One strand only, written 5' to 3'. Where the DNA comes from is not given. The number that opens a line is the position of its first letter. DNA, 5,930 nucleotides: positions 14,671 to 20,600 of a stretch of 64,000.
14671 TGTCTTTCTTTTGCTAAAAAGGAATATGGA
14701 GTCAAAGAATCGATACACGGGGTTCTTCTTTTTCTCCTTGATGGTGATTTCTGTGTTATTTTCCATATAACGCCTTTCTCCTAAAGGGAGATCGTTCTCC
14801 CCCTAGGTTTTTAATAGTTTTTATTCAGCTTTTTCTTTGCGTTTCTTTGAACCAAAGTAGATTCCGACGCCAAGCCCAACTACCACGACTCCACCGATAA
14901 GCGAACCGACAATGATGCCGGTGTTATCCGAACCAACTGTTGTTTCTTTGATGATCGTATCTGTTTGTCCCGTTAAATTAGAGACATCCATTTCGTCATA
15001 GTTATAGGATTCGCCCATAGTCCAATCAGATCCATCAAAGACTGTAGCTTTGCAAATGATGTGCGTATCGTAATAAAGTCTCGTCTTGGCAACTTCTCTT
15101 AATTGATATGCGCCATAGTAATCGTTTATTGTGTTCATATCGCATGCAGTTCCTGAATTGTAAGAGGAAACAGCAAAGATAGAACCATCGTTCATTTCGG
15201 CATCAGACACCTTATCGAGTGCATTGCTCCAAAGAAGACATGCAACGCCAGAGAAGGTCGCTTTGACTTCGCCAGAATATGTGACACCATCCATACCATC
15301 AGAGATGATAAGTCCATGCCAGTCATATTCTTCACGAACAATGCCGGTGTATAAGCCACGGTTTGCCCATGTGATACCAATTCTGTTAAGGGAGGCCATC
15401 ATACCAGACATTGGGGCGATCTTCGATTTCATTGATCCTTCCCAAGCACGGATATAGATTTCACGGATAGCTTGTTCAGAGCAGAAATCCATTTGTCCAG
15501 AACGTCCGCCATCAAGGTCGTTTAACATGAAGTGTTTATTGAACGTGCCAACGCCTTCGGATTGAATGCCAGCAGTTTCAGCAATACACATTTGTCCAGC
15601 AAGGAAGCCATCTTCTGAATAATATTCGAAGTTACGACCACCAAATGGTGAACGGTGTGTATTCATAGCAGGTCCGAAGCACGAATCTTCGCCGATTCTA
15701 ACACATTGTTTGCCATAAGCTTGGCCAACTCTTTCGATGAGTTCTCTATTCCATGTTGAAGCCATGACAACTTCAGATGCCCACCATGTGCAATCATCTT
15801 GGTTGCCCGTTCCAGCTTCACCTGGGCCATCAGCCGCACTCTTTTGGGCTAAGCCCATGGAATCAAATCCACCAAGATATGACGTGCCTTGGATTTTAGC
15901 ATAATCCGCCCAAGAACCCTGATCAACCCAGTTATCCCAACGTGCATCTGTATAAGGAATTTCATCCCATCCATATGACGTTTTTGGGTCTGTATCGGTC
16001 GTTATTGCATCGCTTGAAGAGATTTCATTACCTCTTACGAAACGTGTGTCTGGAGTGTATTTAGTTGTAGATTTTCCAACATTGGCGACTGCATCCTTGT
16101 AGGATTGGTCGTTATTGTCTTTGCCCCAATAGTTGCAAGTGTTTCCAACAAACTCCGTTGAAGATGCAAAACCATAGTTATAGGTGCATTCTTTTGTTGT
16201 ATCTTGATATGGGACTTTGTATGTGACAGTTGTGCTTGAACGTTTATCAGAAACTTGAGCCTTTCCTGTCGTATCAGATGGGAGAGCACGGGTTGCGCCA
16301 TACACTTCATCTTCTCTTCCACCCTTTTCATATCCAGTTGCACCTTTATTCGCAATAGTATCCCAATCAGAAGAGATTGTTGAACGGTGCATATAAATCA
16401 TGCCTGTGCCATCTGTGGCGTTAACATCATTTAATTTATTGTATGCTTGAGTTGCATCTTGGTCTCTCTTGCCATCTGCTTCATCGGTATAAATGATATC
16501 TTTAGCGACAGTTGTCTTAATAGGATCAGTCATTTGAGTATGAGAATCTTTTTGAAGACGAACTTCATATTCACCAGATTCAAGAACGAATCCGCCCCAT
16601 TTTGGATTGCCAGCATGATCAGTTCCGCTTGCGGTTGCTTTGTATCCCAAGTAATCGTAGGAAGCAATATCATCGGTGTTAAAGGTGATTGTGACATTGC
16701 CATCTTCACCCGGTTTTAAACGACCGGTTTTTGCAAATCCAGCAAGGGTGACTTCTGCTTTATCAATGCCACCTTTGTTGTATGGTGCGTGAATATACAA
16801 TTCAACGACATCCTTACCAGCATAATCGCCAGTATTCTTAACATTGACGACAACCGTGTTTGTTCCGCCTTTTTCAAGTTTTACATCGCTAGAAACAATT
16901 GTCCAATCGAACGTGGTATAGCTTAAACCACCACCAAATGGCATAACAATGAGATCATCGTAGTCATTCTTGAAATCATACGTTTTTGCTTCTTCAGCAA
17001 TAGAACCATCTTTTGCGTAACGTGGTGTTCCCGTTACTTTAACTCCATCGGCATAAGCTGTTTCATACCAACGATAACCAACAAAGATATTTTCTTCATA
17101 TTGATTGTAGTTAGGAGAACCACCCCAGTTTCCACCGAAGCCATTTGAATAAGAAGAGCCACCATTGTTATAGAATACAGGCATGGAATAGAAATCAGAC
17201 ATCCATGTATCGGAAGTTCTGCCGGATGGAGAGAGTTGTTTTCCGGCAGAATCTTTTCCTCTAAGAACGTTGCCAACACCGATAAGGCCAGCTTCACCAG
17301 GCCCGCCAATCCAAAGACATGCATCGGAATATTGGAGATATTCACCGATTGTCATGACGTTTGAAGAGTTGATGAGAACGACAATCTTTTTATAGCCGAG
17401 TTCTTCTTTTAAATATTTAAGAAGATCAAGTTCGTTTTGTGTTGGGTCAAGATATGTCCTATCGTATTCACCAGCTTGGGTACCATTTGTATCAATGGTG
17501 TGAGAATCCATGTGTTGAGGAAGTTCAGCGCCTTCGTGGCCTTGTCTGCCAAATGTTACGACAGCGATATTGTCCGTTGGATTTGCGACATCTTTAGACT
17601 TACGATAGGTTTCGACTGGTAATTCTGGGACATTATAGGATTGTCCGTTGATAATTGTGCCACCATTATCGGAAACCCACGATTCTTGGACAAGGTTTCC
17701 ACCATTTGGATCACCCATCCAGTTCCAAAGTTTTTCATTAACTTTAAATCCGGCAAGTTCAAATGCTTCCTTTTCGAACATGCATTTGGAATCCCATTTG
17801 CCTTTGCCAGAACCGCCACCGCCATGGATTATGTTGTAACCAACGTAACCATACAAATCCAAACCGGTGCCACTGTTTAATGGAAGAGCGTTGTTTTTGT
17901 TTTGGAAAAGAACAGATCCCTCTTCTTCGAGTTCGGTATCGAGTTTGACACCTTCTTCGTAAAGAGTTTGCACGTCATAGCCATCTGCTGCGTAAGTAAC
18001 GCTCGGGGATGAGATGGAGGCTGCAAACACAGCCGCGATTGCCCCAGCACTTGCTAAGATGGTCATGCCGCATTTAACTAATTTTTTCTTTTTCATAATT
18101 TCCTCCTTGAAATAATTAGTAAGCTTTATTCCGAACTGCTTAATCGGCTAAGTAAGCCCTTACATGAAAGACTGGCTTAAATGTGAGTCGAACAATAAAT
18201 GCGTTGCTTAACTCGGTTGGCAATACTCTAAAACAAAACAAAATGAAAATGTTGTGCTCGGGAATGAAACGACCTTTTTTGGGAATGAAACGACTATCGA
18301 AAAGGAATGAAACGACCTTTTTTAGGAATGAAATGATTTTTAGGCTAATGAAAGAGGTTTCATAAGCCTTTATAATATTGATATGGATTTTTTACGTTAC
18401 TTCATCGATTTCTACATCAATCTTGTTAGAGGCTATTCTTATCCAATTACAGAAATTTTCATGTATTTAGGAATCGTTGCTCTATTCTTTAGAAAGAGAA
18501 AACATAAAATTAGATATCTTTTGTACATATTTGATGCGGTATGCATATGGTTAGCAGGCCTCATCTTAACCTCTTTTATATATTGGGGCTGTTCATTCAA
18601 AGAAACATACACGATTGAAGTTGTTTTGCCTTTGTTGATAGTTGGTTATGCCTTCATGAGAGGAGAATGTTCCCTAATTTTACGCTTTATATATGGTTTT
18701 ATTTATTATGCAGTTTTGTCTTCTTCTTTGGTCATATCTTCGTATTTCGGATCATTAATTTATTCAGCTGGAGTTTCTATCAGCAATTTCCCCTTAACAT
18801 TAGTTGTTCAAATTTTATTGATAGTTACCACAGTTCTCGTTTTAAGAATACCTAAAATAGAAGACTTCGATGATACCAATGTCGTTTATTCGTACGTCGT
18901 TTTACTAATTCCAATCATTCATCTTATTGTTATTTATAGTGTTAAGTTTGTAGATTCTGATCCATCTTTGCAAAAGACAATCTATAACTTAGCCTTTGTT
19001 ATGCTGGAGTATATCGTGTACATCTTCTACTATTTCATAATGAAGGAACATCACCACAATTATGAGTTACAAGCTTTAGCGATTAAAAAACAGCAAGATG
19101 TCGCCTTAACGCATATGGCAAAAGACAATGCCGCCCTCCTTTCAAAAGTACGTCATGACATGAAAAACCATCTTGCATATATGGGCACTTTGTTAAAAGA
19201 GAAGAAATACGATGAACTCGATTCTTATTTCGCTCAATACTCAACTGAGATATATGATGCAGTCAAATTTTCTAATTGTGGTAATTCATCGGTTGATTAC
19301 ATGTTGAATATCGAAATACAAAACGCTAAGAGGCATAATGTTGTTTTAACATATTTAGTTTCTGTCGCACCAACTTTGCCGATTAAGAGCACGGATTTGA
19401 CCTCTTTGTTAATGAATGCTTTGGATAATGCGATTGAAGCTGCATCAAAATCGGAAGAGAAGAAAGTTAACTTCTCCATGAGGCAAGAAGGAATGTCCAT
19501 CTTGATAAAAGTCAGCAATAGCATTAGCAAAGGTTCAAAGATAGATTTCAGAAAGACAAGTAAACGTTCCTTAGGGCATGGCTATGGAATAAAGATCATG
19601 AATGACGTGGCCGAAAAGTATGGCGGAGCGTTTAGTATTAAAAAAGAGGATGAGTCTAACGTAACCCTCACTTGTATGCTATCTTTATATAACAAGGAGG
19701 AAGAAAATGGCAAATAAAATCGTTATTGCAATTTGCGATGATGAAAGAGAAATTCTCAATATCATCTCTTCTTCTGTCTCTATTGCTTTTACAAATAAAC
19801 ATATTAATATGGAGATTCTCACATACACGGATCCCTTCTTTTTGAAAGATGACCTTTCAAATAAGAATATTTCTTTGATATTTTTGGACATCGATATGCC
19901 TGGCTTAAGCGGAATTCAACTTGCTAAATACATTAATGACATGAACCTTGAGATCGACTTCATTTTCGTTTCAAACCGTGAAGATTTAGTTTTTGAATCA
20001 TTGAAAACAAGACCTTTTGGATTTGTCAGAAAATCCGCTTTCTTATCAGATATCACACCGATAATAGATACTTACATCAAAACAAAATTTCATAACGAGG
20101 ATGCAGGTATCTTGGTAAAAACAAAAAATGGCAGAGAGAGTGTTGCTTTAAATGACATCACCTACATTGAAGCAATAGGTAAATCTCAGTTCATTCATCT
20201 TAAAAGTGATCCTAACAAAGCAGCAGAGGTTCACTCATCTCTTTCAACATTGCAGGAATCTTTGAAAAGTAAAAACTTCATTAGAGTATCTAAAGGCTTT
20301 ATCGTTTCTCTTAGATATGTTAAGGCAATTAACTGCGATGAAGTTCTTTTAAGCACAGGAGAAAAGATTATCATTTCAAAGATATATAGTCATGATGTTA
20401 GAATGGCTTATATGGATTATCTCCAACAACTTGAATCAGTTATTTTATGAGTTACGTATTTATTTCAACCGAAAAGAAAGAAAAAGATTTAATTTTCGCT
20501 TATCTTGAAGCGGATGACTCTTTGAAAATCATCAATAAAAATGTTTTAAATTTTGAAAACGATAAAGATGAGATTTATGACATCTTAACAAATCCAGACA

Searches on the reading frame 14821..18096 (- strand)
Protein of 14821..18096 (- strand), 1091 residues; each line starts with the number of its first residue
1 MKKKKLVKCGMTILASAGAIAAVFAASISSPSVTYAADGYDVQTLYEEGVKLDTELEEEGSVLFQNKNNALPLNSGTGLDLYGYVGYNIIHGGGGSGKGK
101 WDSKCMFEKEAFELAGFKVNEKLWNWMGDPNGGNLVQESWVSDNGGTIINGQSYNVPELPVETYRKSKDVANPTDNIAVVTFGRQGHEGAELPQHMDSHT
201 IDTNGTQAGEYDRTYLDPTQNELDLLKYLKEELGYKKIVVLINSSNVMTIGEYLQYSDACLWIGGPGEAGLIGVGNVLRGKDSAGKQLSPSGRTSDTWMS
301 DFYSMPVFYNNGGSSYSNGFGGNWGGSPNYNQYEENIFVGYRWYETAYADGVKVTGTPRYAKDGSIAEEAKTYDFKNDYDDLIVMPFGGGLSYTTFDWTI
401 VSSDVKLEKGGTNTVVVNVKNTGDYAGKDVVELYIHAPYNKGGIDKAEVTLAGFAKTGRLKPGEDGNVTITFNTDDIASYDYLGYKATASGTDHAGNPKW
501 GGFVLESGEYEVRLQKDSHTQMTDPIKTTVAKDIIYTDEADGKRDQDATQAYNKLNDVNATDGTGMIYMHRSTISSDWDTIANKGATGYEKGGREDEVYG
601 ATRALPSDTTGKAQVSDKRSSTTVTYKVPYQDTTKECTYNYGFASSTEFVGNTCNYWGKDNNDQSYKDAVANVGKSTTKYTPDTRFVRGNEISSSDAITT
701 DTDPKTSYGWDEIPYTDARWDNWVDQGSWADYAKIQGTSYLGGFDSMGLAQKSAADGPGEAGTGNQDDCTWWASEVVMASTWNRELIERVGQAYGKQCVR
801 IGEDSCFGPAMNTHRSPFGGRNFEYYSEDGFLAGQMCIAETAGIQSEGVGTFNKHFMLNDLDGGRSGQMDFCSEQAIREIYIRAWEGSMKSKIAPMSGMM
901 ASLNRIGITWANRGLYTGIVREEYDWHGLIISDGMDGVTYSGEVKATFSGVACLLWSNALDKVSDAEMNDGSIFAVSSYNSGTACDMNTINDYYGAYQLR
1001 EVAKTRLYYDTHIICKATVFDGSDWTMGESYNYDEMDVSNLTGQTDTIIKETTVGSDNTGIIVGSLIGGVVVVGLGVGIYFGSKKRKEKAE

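Call 7: search_protein_families(library=pfam, proteins=[window:14821-18096:-])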
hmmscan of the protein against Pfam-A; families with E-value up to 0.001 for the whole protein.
window:14821-18096:- (1091 aa): 3 families
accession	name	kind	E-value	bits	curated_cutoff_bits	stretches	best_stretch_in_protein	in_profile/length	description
PF01915.27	Glyco_hydro_3_C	-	2.2e-15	57.6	31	1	62-341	2-200/200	Glycosyl hydrolase family 3 C-terminal domain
PF00933.27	Glyco_hydro_3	-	1.2e-13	51.7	27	1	767-935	80-253/316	Glycosyl hydrolase family 3 N terminal domain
PF14310.12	Fn3-like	-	1.4e-09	38.3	25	1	429-517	1-70/71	Fibronectin type III-like domain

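Call 76: search_protein_families(library=ncbifam, proteins=[window:14821-18096:-], max_evalue=0.00001)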
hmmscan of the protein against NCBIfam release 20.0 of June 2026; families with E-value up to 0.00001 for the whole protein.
window:14821-18096:- (1091 aa): 7 families
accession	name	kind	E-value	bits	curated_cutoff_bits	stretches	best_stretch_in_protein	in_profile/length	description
NF041610.1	alph_arabinopyran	equivalog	4.7e-55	187.1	1300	2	774-933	63-222/738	exo-alpha-(1->6)-L-arabinopyranosidase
NF052330.1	BetGlucosiCelf0468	equivalog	4e-36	124.6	1300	2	745-935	27-224/817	beta-d-glucosidase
NF052329.1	XyloArabinsidase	equivalog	1.5e-25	89.4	1050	2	381-480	602-698/750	beta-xylosidase/alpha-l-arabinosidase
NF041776.1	xylosidase_Xyl3A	equivalog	1.7e-24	85.9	1250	1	371-482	711-816/846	xylan 1,4-beta-xylosidase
NF041579.1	betaxyl_Flavo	equivalog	5.8e-23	81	1350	2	380-481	584-683/716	beta-xylosidase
NF011678.0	PRK15098.1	equivalog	1.1e-22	80.3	666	2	383-481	638-734/765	beta-glucosidase BglX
NF052331.1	Bet13-16Glucosase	equivalog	3.2e-19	68.6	1330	1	769-933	93-263/750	exo-beta-d-1,3/1,6-glucosidase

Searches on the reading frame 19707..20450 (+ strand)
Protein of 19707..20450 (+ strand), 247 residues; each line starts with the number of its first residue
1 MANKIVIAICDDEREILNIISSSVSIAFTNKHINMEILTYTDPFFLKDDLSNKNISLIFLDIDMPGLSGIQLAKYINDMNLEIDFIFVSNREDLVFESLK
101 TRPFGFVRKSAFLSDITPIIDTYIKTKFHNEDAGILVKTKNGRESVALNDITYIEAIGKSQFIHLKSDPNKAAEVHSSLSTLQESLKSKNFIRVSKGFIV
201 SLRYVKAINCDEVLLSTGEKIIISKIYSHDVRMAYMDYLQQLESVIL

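Call 7: search_protein_families(library=pfam, proteins=[window:19707-20450:+])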
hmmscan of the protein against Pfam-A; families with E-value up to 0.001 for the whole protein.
window:19707-20450:+ (247 aa): 2 families
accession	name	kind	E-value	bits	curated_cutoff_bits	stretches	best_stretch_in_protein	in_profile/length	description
PF04397.21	LytTR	-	3.9e-15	56.3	22.6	1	145-234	5-96/98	LytTr DNA-binding domain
PF00072.30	Response_reg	-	1.4e-10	41.7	30.2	1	7-116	1-106/111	Response regulator receiver domain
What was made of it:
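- On LytTR-regulator binding site: PF04397 plus PF00072 at 19707-20450 (call 7).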

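Call 19: find_related_loci(query=window:19707-20447:+, collection=genome_contigs, flank=10000)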
Query window:19707-20447:+ (247 aa) in genome_contigs; peptide patterns used: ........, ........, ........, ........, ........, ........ (x = any residue, [..] = any of these).
144 stretches matched a pattern; 5 encode a relative of the query (tblastn E <= 1e-3); 5 distinct loci.
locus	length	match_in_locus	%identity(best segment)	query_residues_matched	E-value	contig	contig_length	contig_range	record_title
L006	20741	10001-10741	85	1-247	5e-143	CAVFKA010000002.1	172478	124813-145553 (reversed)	bacterium isolate H07627-L1_cleanbin_000022 genome assembly, contig: Spades_H07627-L1_contig_9, whole genome shotgun seq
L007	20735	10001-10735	71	1-247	3e-112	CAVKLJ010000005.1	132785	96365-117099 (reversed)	Lachnospiraceae bacterium isolate H07689-L1_cleanbin_000018 genome assembly, contig: Spades_H07689-L1_contig_33, whole g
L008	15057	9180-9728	27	53-239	1e-13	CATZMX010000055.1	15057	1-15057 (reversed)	MAG TPA_asm: uncultured Erysipelotrichaceae bacterium isolate ERR9578272_bin.20_MetaWRAP_v1.3_MAG genome assembly, conti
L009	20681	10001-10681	27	7-242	9e-12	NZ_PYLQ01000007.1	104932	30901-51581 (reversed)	Faecalibacillus intestinalis strain SNUG30099 scaffold_6, whole genome shotgun sequence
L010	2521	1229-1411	28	50-110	3e-5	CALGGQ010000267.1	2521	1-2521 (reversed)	MAG TPA_asm: uncultured Clostridia bacterium isolate ERR1278103_bin.37_CONCOCT_v1.1_MAG genome assembly, contig: ERZ8412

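Call 36: find_homologous_proteins(query=window:19707-20447:+, max_evalue=1e-25)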
Query window:19707-20447:+ (247 aa): 85 proteins with E <= 1e-25 among 584 candidates.
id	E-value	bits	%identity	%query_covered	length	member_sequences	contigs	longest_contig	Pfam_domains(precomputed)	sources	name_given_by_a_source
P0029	3.8e-152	522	100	100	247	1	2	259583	PF04397.22,PF00072.31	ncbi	-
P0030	3.9e-131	454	85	100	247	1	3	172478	PF04397.22,PF00072.31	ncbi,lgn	-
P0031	1.6e-108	380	71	100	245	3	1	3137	PF04397.22,PF00072.31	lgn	-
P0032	1.0e-47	181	37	97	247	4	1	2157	PF04397.22,PF00072.31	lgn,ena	-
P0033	1.1e-46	178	37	99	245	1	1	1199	PF04397.22,PF00072.31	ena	-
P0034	1.7e-46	177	38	97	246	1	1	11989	PF04397.22,PF00072.31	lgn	-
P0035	1.4e-44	171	39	94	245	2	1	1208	PF04397.22,PF00072.31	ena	-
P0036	3.1e-42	163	39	98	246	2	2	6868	PF04397.22,PF00072.31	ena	-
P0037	5.1e-42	162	38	97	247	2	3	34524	PF04397.22,PF00072.31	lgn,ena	-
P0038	1.4e-41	161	35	100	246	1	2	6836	PF04397.22,PF00072.31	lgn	-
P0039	8.5e-41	158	39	96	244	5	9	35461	PF04397.22,PF00072.31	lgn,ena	-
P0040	4.2e-40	156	37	99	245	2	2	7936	PF04397.22,PF00072.31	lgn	-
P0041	1.6e-39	154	35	99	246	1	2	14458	PF04397.22,PF00072.31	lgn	-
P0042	2.5e-39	153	36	98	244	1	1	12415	PF04397.22,PF00072.31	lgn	-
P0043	2.5e-39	153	38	94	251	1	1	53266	PF04397.22,PF00072.31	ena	-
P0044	6.3e-39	152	38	96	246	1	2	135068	PF04397.22,PF00072.31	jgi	-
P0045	1.7e-38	151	37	97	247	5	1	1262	PF04397.22,PF00072.31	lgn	-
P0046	2.6e-38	150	38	99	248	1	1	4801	PF04397.22,PF00072.31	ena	-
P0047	3.2e-38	150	37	94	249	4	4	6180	PF04397.22,PF00072.31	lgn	-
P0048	4.6e-38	149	36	99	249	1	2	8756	PF04397.22,PF00072.31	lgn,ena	-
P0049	4.8e-38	149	34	99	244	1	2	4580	PF04397.22,PF00072.31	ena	-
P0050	5.7e-38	149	37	94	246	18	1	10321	PF04397.22,PF00072.31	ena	-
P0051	1.5e-37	148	38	97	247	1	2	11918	PF04397.22,PF00072.31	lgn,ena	-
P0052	1.9e-37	147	35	96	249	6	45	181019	PF04397.22,PF00072.31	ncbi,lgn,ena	-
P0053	3.1e-37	147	37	97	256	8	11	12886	PF04397.22,PF00072.31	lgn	-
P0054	5.5e-37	146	36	93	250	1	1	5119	PF04397.22,PF00072.31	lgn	-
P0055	7.1e-37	145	41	94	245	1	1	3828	PF04397.22,PF00072.31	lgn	-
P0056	8.1e-37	145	36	95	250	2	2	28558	PF04397.22,PF00072.31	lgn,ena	-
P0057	6.7e-36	142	33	100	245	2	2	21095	PF04397.22,PF00072.31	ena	-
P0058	4.3e-35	140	33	96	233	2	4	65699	PF04397.22,PF00072.31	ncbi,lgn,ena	-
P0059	6.8e-35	139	37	100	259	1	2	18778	PF04397.22,PF00072.31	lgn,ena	-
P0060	8.8e-35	139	36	97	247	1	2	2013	PF04397.22,PF00072.31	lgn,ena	-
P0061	5.2e-34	136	35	95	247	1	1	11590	PF04397.22,PF00072.31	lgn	-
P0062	8.3e-34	135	32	98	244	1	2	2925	PF04397.22,PF00072.31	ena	-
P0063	1.5e-33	135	34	95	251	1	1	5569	PF04397.22,PF00072.31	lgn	-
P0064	2.5e-33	134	35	98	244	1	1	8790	PF04397.22,PF00072.31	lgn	-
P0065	3.0e-33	134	33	99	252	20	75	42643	PF04397.22,PF00072.31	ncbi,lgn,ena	-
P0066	4.0e-33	133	33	98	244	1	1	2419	PF04397.22,PF00072.31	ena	-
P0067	8.8e-33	132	34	99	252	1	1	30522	PF04397.22,PF00072.31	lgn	-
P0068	1.0e-32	132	33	98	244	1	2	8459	PF04397.22,PF00072.31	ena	-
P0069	1.2e-32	132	33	98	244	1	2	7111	PF04397.22,PF00072.31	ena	-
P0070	1.4e-32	131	32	95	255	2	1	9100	PF04397.22,PF00072.31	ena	-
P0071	1.5e-32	131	33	99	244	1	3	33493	PF04397.22,PF00072.31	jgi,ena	-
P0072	1.8e-32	131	33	98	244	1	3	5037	PF04397.22,PF00072.31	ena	-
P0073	1.8e-32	131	34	89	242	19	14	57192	PF04397.22,PF00072.31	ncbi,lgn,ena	-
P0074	1.8e-32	131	33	98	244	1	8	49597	PF04397.22,PF00072.31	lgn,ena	-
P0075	2.4e-32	131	37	91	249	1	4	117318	PF04397.22,PF00072.31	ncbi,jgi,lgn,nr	ncbi:MAG TPA: response regulator transcription factor [Erysipelotrichaceae bacterium]|nr:response re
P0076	2.6e-32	130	33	98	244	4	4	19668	PF04397.22,PF00072.31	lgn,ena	-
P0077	2.9e-32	130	33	94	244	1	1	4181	PF04397.22,PF00072.31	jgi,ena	-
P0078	3.4e-32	130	32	96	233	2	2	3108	PF04397.22,PF00072.31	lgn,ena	-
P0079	5.2e-32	130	33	98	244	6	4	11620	PF04397.22,PF00072.31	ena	-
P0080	1.0e-31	129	32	98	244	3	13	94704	PF04397.22,PF00072.31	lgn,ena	-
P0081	1.2e-31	128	35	100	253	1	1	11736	PF04397.22,PF00072.31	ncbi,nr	ncbi:MAG: response regulator transcription factor [Clostridia bacterium]|nr:response regulator trans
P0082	1.8e-31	128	32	100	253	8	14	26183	PF04397.22,PF00072.31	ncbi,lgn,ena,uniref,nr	ncbi:MAG TPA: response regulator transcription factor [Candidatus Coproplasma excrementigallinarum]|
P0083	1.9e-31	128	37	78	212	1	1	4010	PF04397.22,PF00072.31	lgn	-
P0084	2.9e-31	127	31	95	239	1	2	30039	PF04397.22,PF00072.31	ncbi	-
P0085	5.1e-31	126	32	98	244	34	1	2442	PF04397.22,PF00072.31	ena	-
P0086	7.5e-31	126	34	96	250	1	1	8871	PF04397.22,PF00072.31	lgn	-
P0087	8.0e-31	126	29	99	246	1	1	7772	PF04397.22,PF00072.31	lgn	-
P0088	1.3e-30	125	29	94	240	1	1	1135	PF04397.22,PF00072.31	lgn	-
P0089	2.1e-30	124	33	98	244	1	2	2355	PF04397.22,PF00072.31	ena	-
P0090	2.5e-30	124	32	98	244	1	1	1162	PF04397.22,PF00072.31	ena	-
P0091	2.6e-30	124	32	98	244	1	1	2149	PF04397.22,PF00072.31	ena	-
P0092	7.2e-30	123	32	97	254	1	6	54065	PF04397.22,PF00072.31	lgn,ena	-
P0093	1.2e-29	122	33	94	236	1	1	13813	PF04397.22,PF00072.31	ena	-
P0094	2.3e-29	121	32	99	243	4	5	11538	PF04397.22,PF00072.31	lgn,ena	-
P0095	2.3e-29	121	32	94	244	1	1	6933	PF04397.22,PF00072.31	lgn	-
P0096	3.9e-29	120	33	99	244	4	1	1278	PF04397.22,PF00072.31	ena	-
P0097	4.7e-29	120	35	94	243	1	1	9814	PF04397.22,PF00072.31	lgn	-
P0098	6.9e-29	119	34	95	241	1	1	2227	PF04397.22,PF00072.31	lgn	-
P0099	2.1e-28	118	31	95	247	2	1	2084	PF04397.22,PF00072.31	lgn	-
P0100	3.2e-28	117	35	100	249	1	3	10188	PF04397.22,PF00072.31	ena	-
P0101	4.3e-28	117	35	95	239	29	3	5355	PF04397.22,PF00072.31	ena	-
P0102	4.9e-28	117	35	95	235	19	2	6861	PF04397.22,PF00072.31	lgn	-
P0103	1.3e-27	115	33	94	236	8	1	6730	PF04397.22,PF00072.31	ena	-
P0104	1.5e-27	115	29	96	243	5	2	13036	PF04397.22,PF00072.31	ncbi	-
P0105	1.7e-27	115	36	95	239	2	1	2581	PF04397.22,PF00072.31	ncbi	-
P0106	1.9e-27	115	33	99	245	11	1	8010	PF04397.22,PF00072.31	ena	-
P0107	3.9e-27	114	33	94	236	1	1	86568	PF04397.22,PF00072.31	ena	-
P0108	9.4e-27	112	31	96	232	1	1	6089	PF04397.22,PF00072.31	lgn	-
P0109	1.4e-26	112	29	96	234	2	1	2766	PF04397.22,PF00072.31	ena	-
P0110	2.6e-26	111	35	94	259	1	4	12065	PF04397.22,PF00072.31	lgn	-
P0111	3.3e-26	111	29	95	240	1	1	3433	PF04397.22,PF00072.31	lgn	-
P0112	8.1e-26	109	31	94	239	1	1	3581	PF04397.22,PF00072.31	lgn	-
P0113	9.1e-26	109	32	95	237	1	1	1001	PF04397.22,PF00072.31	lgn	-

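Call 62: search_solved_structures(query=window:19707-20447:+, max_evalue=0.001)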
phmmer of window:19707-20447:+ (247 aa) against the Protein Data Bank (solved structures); distinct sequences matched with E-value up to 0.001: 3.
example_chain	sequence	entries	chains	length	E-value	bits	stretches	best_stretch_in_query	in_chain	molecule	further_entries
2qv0_A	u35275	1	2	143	0.00015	24.9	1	28-112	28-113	Protein mrkE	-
1zy2_A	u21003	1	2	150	0.00016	24.8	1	50-147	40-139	transcriptional regulator NtrC1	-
3d6w_A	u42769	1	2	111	0.0008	22.6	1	135-229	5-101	Methyl-accepting/DNA response regulator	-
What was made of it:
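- Tried and rejected: PDB sequence search of the regulator gave only generic receiver and LytTR hits (call 62).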

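Call 76: search_protein_families(library=ncbifam, proteins=[window:19707-20450:+], max_evalue=0.00001)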
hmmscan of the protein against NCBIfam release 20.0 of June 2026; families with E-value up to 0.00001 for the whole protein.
window:19707-20450:+ (247 aa): 1 family
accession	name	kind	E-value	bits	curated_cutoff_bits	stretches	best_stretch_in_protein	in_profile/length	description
NF007403.0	PRK09935.1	equivalog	9.9e-07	28.6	271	1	19-121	14-118/210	fimbria biosynthesis transcriptional regulator FimZ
